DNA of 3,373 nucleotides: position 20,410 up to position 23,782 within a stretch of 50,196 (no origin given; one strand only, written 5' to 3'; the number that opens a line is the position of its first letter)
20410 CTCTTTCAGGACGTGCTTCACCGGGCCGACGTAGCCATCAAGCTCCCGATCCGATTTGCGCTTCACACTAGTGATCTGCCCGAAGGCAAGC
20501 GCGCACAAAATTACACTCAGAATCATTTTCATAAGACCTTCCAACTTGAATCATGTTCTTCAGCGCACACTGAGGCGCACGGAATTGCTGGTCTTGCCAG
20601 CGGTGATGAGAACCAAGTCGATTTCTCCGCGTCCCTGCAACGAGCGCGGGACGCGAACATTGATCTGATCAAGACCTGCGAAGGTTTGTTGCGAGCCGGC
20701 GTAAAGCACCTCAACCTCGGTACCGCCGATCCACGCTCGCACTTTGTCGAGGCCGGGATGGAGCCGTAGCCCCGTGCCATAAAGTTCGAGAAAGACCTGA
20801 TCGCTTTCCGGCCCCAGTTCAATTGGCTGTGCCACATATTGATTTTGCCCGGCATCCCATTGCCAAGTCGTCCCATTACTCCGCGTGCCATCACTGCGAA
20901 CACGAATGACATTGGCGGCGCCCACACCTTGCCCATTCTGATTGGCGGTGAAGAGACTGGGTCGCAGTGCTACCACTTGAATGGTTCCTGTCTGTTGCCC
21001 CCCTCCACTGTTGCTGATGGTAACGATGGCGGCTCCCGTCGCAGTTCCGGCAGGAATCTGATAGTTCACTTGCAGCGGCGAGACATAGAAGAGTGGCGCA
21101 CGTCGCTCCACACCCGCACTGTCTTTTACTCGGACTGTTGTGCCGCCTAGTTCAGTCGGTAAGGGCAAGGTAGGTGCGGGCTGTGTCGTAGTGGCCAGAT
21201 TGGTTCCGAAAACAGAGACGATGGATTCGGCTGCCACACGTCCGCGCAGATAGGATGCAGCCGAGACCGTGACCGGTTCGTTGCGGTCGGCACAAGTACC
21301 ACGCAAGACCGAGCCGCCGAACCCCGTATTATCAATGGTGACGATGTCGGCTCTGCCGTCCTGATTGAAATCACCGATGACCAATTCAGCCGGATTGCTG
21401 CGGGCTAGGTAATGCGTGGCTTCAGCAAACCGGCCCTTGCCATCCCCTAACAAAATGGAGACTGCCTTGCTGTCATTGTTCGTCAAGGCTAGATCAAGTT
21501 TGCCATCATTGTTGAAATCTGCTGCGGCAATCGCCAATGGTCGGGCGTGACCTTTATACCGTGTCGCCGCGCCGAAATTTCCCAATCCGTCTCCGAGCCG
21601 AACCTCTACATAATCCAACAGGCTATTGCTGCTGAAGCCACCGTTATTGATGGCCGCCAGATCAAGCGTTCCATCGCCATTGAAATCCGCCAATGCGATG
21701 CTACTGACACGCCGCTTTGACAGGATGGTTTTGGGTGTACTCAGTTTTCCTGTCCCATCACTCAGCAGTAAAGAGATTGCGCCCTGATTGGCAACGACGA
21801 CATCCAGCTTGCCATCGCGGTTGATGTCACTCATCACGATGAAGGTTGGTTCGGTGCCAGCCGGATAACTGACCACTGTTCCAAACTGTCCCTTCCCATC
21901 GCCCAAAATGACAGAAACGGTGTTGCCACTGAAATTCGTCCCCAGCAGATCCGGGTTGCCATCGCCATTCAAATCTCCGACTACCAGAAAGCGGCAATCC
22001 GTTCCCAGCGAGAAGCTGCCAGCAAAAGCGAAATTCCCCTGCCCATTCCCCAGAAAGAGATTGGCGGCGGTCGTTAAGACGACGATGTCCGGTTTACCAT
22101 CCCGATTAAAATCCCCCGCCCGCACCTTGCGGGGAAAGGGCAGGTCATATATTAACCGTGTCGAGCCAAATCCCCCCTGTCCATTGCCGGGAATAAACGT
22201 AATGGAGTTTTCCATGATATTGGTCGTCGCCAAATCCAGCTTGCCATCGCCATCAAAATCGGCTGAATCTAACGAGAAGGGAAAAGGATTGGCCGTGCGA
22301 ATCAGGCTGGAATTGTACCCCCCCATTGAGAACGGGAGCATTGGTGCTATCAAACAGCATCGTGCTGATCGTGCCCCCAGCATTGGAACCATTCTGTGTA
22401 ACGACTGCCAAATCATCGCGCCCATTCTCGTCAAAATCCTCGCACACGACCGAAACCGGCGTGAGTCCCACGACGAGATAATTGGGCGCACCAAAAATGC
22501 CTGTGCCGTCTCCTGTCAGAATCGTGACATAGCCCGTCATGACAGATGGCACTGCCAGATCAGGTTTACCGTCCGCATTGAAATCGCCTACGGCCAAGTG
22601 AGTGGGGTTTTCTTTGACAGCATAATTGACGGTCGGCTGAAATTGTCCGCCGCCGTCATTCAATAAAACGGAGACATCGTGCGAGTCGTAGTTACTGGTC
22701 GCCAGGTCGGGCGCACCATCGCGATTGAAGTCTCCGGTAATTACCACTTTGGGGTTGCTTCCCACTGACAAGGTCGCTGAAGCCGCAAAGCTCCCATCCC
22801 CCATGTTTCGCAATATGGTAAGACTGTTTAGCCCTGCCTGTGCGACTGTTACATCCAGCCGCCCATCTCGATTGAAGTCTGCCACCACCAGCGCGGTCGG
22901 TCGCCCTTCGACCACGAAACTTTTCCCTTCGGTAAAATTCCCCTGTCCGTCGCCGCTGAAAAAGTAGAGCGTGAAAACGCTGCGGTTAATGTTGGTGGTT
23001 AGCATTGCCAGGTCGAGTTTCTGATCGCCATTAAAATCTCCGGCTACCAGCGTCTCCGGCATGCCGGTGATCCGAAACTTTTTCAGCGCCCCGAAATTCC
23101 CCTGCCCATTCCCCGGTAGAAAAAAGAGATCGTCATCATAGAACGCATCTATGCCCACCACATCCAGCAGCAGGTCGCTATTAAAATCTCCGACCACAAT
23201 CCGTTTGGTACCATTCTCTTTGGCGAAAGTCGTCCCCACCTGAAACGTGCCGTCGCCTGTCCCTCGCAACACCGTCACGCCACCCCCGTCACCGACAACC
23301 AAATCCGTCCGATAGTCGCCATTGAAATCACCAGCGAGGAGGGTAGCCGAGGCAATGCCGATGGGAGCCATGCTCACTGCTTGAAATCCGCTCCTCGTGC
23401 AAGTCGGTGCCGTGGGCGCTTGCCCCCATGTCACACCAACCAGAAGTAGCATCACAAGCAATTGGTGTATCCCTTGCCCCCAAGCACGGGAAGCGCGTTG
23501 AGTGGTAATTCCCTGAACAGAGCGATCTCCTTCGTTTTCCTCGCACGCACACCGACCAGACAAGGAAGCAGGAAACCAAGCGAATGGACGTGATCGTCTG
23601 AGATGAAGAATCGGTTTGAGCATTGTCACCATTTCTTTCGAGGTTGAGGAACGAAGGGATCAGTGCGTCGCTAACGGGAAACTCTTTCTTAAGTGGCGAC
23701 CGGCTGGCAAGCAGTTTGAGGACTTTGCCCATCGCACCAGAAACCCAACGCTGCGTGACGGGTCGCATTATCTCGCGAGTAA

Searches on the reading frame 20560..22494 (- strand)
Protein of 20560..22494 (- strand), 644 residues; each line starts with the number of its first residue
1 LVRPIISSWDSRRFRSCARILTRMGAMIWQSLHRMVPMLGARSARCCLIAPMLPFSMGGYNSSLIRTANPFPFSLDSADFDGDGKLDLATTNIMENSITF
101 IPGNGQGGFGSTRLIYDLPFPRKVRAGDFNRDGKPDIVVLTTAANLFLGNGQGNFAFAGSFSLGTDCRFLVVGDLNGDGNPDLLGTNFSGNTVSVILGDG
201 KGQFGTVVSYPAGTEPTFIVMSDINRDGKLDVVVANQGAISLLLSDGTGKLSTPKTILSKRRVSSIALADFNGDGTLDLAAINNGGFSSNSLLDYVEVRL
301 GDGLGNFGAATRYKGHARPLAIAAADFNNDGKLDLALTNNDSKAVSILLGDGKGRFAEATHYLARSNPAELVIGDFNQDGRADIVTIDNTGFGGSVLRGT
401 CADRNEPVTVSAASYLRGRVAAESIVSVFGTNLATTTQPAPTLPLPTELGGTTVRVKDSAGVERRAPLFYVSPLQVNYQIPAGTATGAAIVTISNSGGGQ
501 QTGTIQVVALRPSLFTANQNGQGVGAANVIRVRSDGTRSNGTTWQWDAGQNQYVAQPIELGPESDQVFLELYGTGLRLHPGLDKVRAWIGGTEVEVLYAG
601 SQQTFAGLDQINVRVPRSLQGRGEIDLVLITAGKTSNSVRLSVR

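Call 56: search_protein_families(library=pfam, proteins=[window:20560-22494:-], max_evalue=0.00001)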
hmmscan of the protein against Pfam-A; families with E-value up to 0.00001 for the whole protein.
window:20560-22494:- (644 aa): 2 families
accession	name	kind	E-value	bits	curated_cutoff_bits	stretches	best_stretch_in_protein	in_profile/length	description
PF13517.12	FG-GAP_3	-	9.4e-54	180.3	26.9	5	223-280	1-60/61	FG-GAP-like repeat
PF01839.29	FG-GAP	-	6.8e-32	109.3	22.1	0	71-96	1-26/37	FG-GAP repeat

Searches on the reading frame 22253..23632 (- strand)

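Call 56: search_protein_families(library=pfam, proteins=[window:22253-23632:-], max_evalue=0.00001)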
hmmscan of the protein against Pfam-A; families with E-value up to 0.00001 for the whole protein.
window:22253-23632:- (459 aa): 2 families
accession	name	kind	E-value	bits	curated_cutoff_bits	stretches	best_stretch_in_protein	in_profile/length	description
PF13517.12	FG-GAP_3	-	1.6e-42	144.3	26.9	5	301-361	1-61/61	FG-GAP-like repeat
PF01839.29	FG-GAP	-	9.4e-23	80.1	22.1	0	343-372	2-37/37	FG-GAP repeat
